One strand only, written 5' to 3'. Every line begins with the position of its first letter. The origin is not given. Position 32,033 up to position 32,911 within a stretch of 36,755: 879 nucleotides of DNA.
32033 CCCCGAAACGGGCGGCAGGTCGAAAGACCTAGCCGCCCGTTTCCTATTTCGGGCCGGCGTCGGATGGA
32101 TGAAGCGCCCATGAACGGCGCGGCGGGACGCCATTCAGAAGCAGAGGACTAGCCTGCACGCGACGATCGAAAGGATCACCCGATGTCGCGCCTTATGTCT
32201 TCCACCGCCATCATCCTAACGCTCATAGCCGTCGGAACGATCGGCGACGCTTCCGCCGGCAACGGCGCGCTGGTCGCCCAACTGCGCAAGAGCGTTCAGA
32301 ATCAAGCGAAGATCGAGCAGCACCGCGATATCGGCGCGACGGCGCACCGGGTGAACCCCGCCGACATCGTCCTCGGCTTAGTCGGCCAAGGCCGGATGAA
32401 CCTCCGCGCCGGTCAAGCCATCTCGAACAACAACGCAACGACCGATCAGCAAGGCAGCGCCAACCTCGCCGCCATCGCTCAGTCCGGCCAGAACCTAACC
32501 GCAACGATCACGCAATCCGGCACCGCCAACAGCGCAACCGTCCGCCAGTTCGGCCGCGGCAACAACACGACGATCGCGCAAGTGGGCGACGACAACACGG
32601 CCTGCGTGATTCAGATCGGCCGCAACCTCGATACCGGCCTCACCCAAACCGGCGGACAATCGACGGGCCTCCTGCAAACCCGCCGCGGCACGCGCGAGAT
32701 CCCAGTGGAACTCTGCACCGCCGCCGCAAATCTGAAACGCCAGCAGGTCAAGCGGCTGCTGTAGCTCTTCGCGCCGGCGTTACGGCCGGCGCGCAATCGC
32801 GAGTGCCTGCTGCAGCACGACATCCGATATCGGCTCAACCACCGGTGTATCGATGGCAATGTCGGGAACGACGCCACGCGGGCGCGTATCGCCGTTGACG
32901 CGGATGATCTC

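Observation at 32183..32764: Orphan curlin-repeat amyloid-type protein without any curli secretion or nucleation genes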

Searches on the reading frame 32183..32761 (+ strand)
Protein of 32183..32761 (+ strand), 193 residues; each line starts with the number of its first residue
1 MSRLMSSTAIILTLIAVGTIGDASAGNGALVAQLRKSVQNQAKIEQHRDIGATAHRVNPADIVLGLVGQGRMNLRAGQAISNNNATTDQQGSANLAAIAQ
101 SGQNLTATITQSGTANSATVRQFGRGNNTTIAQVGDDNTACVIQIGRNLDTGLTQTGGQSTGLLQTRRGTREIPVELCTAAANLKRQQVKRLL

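Call 3: search_protein_families(library=pfam, proteins=[window:32183-32761:+], max_evalue=1)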
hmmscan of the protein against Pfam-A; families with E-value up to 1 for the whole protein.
window:32183-32761:+ (193 aa): 2 families
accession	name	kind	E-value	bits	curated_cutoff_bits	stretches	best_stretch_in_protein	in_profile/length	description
PF07012.17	Curlin_rpt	-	2.2e-24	85.5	20.7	4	102-135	1-34/34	Curlin associated repeat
PF03351.22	DOMON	-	0.095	13.4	32.7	1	56-123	41-111/124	DOMON domain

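Call 4: search_protein_families(library=ncbifam, proteins=[window:32183-32761:+], max_evalue=1)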
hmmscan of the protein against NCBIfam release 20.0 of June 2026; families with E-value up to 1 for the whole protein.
window:32183-32761:+ (193 aa): 2 families
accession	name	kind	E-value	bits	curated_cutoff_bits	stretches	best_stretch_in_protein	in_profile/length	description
NF007506.1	PRK10101.1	equivalog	5.4e-16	58.7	165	1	77-168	50-141/151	curli minor subunit CsgB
NF007470.1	PRK10051.1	equivalog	1.8e-07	31.2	160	1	62-157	42-140/150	curli major subunit CsgA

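Call 10: find_homologous_proteins(query=window:32183-32761:+)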
Query window:32183-32761:+ (193 aa): 43 proteins with E <= 0.001 among 335 candidates.
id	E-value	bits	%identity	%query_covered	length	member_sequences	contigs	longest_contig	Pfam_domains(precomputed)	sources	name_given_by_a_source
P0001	3.2e-111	387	100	100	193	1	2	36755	PF07012.18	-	-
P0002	2.0e-96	339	90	100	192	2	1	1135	PF07012.18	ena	-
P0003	1.2e-95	336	88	100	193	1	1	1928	PF07012.18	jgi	jgi:hypothetical protein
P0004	1.7e-95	336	88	100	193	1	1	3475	PF07012.18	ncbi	-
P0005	1.3e-87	310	85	100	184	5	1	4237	PF07012.18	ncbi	-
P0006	1.7e-83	297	81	100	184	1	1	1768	PF07012.18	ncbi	-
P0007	2.2e-82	293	81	100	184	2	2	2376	PF07012.18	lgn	-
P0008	1.9e-81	290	75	100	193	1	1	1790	PF07012.18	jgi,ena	jgi:hypothetical protein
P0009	7.4e-78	278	77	100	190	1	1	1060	PF07012.18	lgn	-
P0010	1.5e-76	274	78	100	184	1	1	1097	PF07012.18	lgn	-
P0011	1.2e-69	252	70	100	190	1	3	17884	PF07012.18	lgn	-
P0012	2.1e-65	238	69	100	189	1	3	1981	PF07012.18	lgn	-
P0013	1.6e-64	235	64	100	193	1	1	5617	PF07012.18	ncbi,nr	ncbi:MAG: hypothetical protein HOP13_12190 [Alphaproteobacteria bacterium]|nr:hypothetical protein [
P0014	2.6e-63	231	63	100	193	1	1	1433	PF07012.18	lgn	-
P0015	6.9e-63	230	70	100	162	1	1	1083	PF07012.18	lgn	-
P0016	7.8e-61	223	69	100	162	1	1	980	PF07012.18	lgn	-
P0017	2.3e-60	221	62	100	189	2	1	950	PF07012.18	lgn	-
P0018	1.5e-53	199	58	100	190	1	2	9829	PF07012.18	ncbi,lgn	ncbi:MAG: hypothetical protein ACKVRO_18430 [Micropepsaceae bacterium]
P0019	2.7e-53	198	57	95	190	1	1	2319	PF07012.18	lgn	-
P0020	1.6e-44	170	53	100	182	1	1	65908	PF07012.18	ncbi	-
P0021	1.4e-41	160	50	94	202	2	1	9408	PF07012.18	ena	-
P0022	7.3e-41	158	49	93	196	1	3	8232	PF07012.18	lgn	-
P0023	2.0e-40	157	47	94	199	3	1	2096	PF07012.18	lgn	-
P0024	2.2e-38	150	48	96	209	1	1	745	PF07012.18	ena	-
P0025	6.0e-26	109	56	51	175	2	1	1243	PF07012.18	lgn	-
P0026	1.8e-24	105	62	45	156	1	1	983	PF07012.18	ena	-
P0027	7.2e-23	99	56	52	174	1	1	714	PF07012.18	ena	-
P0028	1.1e-22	99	55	52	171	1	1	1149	PF07012.18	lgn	-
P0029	2.8e-20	91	56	46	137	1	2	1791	PF07012.18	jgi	jgi:minor curlin subunit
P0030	2.9e-20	91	52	56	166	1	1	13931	PF07012.18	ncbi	-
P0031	1.7e-19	88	54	47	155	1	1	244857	PF07012.18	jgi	jgi:hypothetical protein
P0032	2.5e-19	88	54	45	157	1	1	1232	PF07012.18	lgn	-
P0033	3.6e-19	87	56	45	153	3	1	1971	PF07012.18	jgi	jgi:hypothetical protein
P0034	5.2e-19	87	54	51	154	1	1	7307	PF07012.18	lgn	-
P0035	6.8e-19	87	55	45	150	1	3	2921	PF07012.18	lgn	-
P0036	1.9e-18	85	56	45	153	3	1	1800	PF07012.18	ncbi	-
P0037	4.0e-18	84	54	46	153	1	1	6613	PF07012.18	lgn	-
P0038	5.9e-18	83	53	45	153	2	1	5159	PF07012.18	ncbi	-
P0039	8.8e-17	80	52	45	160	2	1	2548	PF07012.18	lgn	-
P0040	1.6e-16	79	51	45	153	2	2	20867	PF07012.18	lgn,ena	-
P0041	4.8e-16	77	51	46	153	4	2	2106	PF07012.18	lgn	-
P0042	5.6e-16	77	51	43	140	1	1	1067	PF07012.18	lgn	-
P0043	1.7e-4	40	41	31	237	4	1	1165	PF07012.18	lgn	-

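Call 11: find_encoding_contigs(protein=P0001, flank=10000)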
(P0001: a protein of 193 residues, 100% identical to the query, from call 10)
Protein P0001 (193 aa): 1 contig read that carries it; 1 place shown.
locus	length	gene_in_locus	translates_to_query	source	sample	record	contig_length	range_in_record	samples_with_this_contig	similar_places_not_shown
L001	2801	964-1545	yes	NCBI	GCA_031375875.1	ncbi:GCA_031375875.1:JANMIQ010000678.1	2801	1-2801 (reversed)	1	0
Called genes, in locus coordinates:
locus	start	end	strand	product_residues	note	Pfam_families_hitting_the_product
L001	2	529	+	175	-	?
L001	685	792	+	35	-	-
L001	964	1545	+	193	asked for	PF07012:Curlin_rpt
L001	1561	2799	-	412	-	?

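Call 12: find_encoding_contigs(protein=P0020, flank=10000)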
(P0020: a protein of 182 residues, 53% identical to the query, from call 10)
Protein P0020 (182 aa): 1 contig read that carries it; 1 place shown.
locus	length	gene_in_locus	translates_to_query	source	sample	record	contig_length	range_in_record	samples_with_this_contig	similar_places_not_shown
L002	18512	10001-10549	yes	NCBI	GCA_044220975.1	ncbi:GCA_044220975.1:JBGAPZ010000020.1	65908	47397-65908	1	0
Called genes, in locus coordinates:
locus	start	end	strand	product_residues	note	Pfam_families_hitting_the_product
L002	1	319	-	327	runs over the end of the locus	PF01544:CorA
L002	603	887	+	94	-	PF14110:DUF4282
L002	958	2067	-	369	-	PF00890:FAD_binding_2 (faint), PF01266:DAO (weak), PF01494:FAD_binding_3, PF03486:HI0933_like (weak), PF05834:Lycopene_cycl (faint), PF07992:Pyr_redox_2 (weak), PF13450:NAD_binding_8 (weak)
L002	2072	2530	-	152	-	PF00903:Glyoxalase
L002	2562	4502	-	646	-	PF16177:ACAS_N, PF00501:AMP-binding, PF13193:AMP-binding_C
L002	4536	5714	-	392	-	PF02515:CoA_transf_3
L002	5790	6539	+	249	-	PF02633:Creatininase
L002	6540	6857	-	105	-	PF00355:Rieske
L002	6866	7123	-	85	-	-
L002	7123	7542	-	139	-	PF01878:EVE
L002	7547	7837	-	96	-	PF03795:YCII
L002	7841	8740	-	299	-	PF01210:NAD_Gly3P_dh_N, PF07479:NAD_Gly3P_dh_C, PF20618:GPD_NAD_C_bact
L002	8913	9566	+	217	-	PF00440:TetR_N, PF17935:TetR_C_27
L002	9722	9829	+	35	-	-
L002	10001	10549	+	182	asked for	PF07012:Curlin_rpt (weak)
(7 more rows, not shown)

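Call 13: find_encoding_contigs(protein=P0011, flank=10000)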
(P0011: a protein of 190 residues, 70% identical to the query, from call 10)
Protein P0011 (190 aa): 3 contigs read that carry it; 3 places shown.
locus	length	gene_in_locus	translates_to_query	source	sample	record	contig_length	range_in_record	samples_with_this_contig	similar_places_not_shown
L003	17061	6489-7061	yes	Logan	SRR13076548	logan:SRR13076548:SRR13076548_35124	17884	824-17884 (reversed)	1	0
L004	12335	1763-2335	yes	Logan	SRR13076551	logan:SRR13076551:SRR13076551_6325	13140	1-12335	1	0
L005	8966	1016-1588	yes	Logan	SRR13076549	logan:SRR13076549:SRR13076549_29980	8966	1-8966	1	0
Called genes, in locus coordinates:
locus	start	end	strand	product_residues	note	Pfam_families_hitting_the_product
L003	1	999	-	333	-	?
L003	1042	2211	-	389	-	PF02515:CoA_transf_3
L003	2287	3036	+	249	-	PF02633:Creatininase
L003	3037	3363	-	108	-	PF00355:Rieske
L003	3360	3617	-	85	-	-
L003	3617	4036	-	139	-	PF01878:EVE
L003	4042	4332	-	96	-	PF03795:YCII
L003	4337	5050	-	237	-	PF01210:NAD_Gly3P_dh_N, PF07479:NAD_Gly3P_dh_C, PF20618:GPD_NAD_C_bact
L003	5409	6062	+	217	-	PF00440:TetR_N, PF17935:TetR_C_27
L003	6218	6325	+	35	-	-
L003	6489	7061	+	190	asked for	PF07012:Curlin_rpt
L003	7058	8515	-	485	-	PF03572:Peptidase_S41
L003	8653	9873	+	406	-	PF00486:Trans_reg_C, PF13414:TPR_11 (faint), PF13424:TPR_12 (faint), PF13428:TPR_14 (faint), PF14559:TPR_19 (faint), PF07719:TPR_2 (faint), PF21033:RMD1-3 (faint), PF13432:TPR_16 (weak), +3 more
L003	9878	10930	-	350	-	PF00814:TsaD, PF22521:HypF_C_2 (weak)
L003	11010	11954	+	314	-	PF01379:Porphobil_deam, PF03900:Porphobil_deamC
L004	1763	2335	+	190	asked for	PF07012:Curlin_rpt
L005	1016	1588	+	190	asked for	PF07012:Curlin_rpt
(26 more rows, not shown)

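Call 14: find_encoding_contigs(protein=P0031, flank=10000, max_places=2)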
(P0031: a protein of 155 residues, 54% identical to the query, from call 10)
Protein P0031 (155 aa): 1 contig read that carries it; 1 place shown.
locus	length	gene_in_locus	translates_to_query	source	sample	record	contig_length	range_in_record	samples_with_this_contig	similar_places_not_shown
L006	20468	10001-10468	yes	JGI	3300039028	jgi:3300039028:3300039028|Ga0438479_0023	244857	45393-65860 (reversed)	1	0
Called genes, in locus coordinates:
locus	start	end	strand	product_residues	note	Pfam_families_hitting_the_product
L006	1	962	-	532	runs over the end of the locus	PF07549:Sec_GG (faint), PF21760:SecD_1st, PF22599:SecDF_P1_head, PF02355:SecD_SecF_C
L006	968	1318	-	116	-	PF02699:YajC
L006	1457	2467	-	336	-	PF01476:LysM, PF01551:Peptidase_M23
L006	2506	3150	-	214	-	PF01135:PCMT, PF00398:RrnaAD (weak)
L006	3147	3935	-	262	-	PF01975:SurE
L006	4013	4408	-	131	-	PF08570:DUF1761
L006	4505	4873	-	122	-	PF09923:DUF2155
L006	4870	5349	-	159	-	PF02470:MlaD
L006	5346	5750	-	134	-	PF05071:NDUFA12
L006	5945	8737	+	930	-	PF02867:Ribonuc_red_lgC, PF12637:TSCPD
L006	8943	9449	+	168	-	-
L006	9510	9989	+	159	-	PF21112:CsgH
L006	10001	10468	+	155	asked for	PF07012:Curlin_rpt (faint)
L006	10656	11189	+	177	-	PF13599:Pentapeptide_4 (faint), PF00805:Pentapeptide, PF13576:Pentapeptide_3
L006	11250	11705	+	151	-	PF00805:Pentapeptide (weak), PF13576:Pentapeptide_3 (weak), PF13599:Pentapeptide_4, PF00805:Pentapeptide, PF13576:Pentapeptide_3 (weak), PF00805:Pentapeptide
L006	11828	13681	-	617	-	PF01336:tRNA_anti-codon, PF00152:tRNA-synt_2, PF02938:GAD (weak)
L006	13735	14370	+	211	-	PF02586:SRAP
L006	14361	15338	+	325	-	-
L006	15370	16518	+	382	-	PF01612:DNA_pol_A_exo1, PF00570:HRDC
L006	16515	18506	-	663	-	PF13428:TPR_14 (faint), PF14559:TPR_19 (faint)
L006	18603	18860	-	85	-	PF11730:DUF3297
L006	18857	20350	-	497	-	PF02541:Ppx-GppA, PF21697:Ppx_C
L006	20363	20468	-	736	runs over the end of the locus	PF13089:PP_kinase_N, PF02503:PP_kinase, PF17941:PP_kinase_C_1, PF13091:PLDc_2 (faint), PF13090:PP_kinase_C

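Call 15: find_encoding_contigs(protein=P0030, flank=10000, max_places=2)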
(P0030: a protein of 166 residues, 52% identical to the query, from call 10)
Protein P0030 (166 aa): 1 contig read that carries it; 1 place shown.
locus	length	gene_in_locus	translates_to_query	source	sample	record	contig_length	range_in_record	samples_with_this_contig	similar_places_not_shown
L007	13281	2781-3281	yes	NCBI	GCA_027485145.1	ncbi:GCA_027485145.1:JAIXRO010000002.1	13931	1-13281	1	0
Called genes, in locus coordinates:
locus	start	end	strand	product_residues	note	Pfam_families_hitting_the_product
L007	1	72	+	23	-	?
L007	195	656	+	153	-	PF10116:Host_attach, PF18856:baeRF_family12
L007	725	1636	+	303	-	PF00378:ECH_1, PF16113:ECH_2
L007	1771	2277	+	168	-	-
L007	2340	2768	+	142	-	-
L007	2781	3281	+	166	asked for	PF07012:Curlin_rpt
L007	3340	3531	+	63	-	-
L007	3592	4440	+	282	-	PF00691:OmpA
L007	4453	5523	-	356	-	PF11017:DUF2855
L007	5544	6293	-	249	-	PF00378:ECH_1, PF16113:ECH_2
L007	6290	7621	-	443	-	PF00067:p450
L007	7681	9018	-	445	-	PF00067:p450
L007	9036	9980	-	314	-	PF01479:S4, PF00849:PseudoU_synth_2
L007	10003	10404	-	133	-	-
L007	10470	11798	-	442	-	PF04932:Wzy_C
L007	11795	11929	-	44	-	-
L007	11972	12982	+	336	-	PF00448:SRP54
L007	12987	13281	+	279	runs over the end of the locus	PF01656:CbiA, PF02374:ArsA_ATPase (weak), PF06564:CBP_BcsQ, PF10609:ParA, PF13614:AAA_31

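Call 16: find_encoding_contigs(protein=P0018, flank=10000, max_places=2)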
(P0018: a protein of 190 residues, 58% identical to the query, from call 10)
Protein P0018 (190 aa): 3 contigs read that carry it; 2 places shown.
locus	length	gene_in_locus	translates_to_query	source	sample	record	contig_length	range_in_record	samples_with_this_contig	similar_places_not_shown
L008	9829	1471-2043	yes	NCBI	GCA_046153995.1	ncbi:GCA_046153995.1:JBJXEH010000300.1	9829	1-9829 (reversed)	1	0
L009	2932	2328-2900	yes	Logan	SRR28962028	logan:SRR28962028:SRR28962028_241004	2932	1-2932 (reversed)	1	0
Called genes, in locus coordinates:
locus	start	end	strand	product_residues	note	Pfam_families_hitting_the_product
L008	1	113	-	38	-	PF01210:NAD_Gly3P_dh_N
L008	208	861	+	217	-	PF00440:TetR_N, PF17935:TetR_C_27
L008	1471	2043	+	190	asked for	PF07012:Curlin_rpt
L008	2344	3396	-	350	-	PF00814:TsaD, PF22521:HypF_C_2 (weak)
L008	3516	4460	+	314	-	PF01379:Porphobil_deam, PF03900:Porphobil_deamC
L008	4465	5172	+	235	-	PF02602:HEM4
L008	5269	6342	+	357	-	PF09731:Mitofilin (weak)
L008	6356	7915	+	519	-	PF07219:HemY_N, PF14559:TPR_19 (faint)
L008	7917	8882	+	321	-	PF00561:Abhydrolase_1, PF03096:Ndr (weak), PF12146:Hydrolase_4, PF12697:Abhydrolase_6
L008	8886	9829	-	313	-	PF04389:Peptidase_M28, PF01546:Peptidase_M20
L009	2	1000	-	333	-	?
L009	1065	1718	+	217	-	PF00440:TetR_N, PF17935:TetR_C_27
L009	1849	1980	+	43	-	-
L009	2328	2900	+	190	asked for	PF07012:Curlin_rpt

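Call 29: search_protein_families(library=pfam, proteins=[L006:8943-9446:+, L006:9510-9986:+, L006:10001-10465:+, L007:1771-2274:+, L007:2340-2765:+, L007:2781-3278:+, L007:3340-3528:+, L007:3592-4437:+], max_evalue=1)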
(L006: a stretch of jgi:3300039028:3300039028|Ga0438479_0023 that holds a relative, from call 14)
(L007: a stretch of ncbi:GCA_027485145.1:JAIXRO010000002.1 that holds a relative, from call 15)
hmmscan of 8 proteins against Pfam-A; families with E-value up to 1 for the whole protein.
L006:8943-9446:+ (168 aa): 1 family
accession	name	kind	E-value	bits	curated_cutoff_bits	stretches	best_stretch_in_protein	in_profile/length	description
PF07012.17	Curlin_rpt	-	1.4e-18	66.9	20.7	6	100-127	1-28/34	Curlin associated repeat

L006:9510-9986:+ (159 aa): 2 families
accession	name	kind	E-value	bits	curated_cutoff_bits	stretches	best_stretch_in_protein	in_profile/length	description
PF21112.3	CsgH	-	7.3e-11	42.4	27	1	66-132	1-67/88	CsgH protein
PF10610.15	Tafi-CsgC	-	0.0017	18.8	25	1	96-148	38-90/99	Thin aggregative fimbriae synthesis protein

L006:10001-10465:+ (155 aa): 1 family
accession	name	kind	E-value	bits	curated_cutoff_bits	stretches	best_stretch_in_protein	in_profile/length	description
PF07012.17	Curlin_rpt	-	7.2e-12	45.5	20.7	2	76-109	1-34/34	Curlin associated repeat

L007:1771-2274:+ (168 aa): 1 family
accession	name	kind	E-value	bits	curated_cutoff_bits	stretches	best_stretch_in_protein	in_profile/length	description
PF07012.17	Curlin_rpt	-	2e-20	72.9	20.7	6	122-155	1-34/34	Curlin associated repeat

L007:2340-2765:+ (142 aa): 4 families
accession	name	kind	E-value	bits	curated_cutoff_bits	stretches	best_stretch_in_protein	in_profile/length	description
PF21112.3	CsgH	-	5e-05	23.7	27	1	54-126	3-77/88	CsgH protein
PF13663.11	DUF4148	-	0.14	13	27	1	1-26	1-27/62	Domain of unknown function (DUF4148)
PF19407.5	DUF5979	-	0.19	12.8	25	0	71-120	11-57/104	Domain of unknown function (DUF5979)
PF01213.24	CAP_N-CM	-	0.2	12.4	19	1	66-103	13-38/43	CAP N-terminal conserved motif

L007:2781-3278:+ (166 aa): 1 family
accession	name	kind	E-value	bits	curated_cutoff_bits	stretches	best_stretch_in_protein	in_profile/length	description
PF07012.17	Curlin_rpt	-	9.3e-16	57.9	20.7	3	48-79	3-34/34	Curlin associated repeat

L007:3340-3528:+ (63 aa): 1 family
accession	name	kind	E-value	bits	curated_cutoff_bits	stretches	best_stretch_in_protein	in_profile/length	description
PF01979.26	Amidohydro_1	-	0.025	14.3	25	1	2-39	301-341/345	Amidohydrolase family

L007:3592-4437:+ (282 aa): 2 families
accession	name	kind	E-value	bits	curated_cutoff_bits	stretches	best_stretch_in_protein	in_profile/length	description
PF00691.25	OmpA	-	8.1e-18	65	27.2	1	179-273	2-98/98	OmpA family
PF21923.1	BON_like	-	0.25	11.7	24.1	1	95-123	7-35/47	BON-like domain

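Call 34: predict_structure(alignment_id=A1)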
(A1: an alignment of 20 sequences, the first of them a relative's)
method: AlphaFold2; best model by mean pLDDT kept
length: 193 residues; sequences in the alignment: 20
mean_pLDDT: 58.5   pTM: 0.56
mean pLDDT of the five models: 58.5, 57.6, 53.2, 52.4, 51.2
residues with pLDDT >= 90: 0; 70-90: 78; 50-70: 31; < 50: 84
segments of 3 or more residues with pLDDT < 50: 1-73, 186-193
pLDDT, mean of each block of 10 residues (from residue 1): 34 32 34 41 39 39 35 53 75 78 82 82 83 83 81 70 67 63 46 39
secondary structure, 60 per line:
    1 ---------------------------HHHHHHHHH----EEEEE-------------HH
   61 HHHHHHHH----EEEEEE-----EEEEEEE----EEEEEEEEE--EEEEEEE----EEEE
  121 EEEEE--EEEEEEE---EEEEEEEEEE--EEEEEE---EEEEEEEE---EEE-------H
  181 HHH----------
elements in order: H28-36 E41-45 H59-68 E73-78 E84-90 E95-103 E106-112 E117-125 E128-134 E138-147 E150-155 E159-166 E170-172 H180-183

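Call 36: search_protein_representatives(alignment_id=A1)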
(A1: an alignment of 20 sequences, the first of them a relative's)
Query: 20 sequences, 193 profile positions. Proteins with E-value up to 0.001 (for the whole library): 3668; up to 1e-10: 793; up to 1e-30: 14. The best 150 are listed.
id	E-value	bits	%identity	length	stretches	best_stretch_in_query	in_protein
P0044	4.7e-59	215.7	-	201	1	1-190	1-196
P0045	4.7e-36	140.7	-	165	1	58-186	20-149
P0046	1.5e-35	139.1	-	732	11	77-165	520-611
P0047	2.2e-35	138.5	-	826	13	70-144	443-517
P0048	1.4e-34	135.8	-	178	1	46-183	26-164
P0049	1.6e-33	132.4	-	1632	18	75-148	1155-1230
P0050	1.6e-33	132.4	-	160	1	91-189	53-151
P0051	3.1e-33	131.5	-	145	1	93-179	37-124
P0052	3.8e-33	131.2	-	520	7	80-165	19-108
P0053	3.9e-33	131.2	-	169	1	72-182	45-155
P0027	5.5e-32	127.4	-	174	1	51-186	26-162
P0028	7.8e-32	126.9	-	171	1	72-181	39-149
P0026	1.9e-31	125.6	-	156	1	93-181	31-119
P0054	9.8e-31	123.3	-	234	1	1-163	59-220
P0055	1.4e-30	122.9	-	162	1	73-179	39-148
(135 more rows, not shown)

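Call 38: fold_search(model_id=the predicted structure, library=pdb)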
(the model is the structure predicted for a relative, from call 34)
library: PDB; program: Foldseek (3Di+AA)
matches with E <= 10: 83; with E <= 0.001: 0
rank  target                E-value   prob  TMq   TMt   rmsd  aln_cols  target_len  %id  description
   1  5uyt_B                2.2e-01  0.05  0.13  0.08  12.4       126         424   10  Crystal structure of ice binding protein from an Antarctic bacterium Flavobacteriaceae (released 2017-10-25)
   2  8jli_A                2.4e-01  0.18  0.23  0.10  11.7       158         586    9  Cryo-EM structure of SV2A dimer in complex levetiracetam (released 2024-05-01)
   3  4jra_D                3.9e-01  0.03  0.11  0.17  11.7       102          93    8  CRYSTAL STRUCTURE OF THE BOTULINUM NEUROTOXIN A RECEPTOR-BINDING DOMAIN IN COMPLEX WITH THE LUMINAL DOMAIN Of SV2C (released 2013-11-20)
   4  8jlh_C                6.1e-01  0.06  0.17  0.22  10.1       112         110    7  Cryo-EM structure of SV2A dimer in complex with BoNT/A2 Hc and levetiracetam (released 2024-05-01)
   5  6fm2_B                6.8e-01  0.15  0.24  0.28  11.6       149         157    9  CARP domain of mouse cyclase-associated protein 1 (CAP1) bound to ADP-actin (released 2018-05-16)
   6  8jlc_A                8.0e-01  0.06  0.14  0.06  11.0        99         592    9  Cryo-EM structure of SV2A in complex with BoNT/A2 Hc and levetiracetam (released 2024-05-01)
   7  5awg_B                8.0e-01  0.05  0.13  0.08  14.2       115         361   12  Crystal structure of Hg-bound SufB-SufC-SufD complex from Escherichia coli (released 2015-11-11)
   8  5awf_A                9.0e-01  0.25  0.24  0.14   5.7       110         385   13  Crystal structure of SufB-SufC-SufD complex from Escherichia coli (released 2015-11-11)
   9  8x1o                  9.5e-01  0.03  0.14  0.13  14.5       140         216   13  Crystal structure of M249C/N270C mutant of FfIBP (released 2024-11-13)
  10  9nyi_A                1.1e+00  0.04  0.15  0.10   8.3       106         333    8  Structure of HalA in complex with oligodeoxyadenylate (released 2025-05-07)
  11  5awf_E                1.1e+00  0.11  0.21  0.14   7.9       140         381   11  Crystal structure of SufB-SufC-SufD complex from Escherichia coli (released 2015-11-11)
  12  5uyt_A                1.1e+00  0.03  0.14  0.09  10.8       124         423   14  Crystal structure of ice binding protein from an Antarctic bacterium Flavobacteriaceae (released 2017-10-25)
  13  7ehk                  1.2e+00  0.04  0.17  0.16  14.9       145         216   11  Crystal structure of C107S mutant of FfIBP (released 2022-03-02)
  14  9u4u_A                1.2e+00  0.02  0.12  0.14  11.7       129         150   15  Structure of the functional amyloid FapC from Pseudomonas sp.UK4 (released 2025-08-06)
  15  4nu2                  1.3e+00  0.04  0.17  0.15  11.5       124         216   10  Crystal structure of an ice-binding protein (FfIBP) from the Antarctic bacterium, Flavobacterium frigoris PS1 (released 2014-04-16)
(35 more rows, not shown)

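Call 43: search_solved_structures(query=window:32183-32761:+, max_evalue=0.01)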
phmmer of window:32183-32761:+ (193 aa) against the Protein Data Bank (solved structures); distinct sequences matched with E-value up to 0.01: 2.
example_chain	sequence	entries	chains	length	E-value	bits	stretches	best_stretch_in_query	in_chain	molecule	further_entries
8c50_A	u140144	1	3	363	7.4e-25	91.2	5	82-147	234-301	Curlin associated repeat-containing protein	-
8enq_A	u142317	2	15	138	0.00013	25.3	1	69-158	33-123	Major curlin subunit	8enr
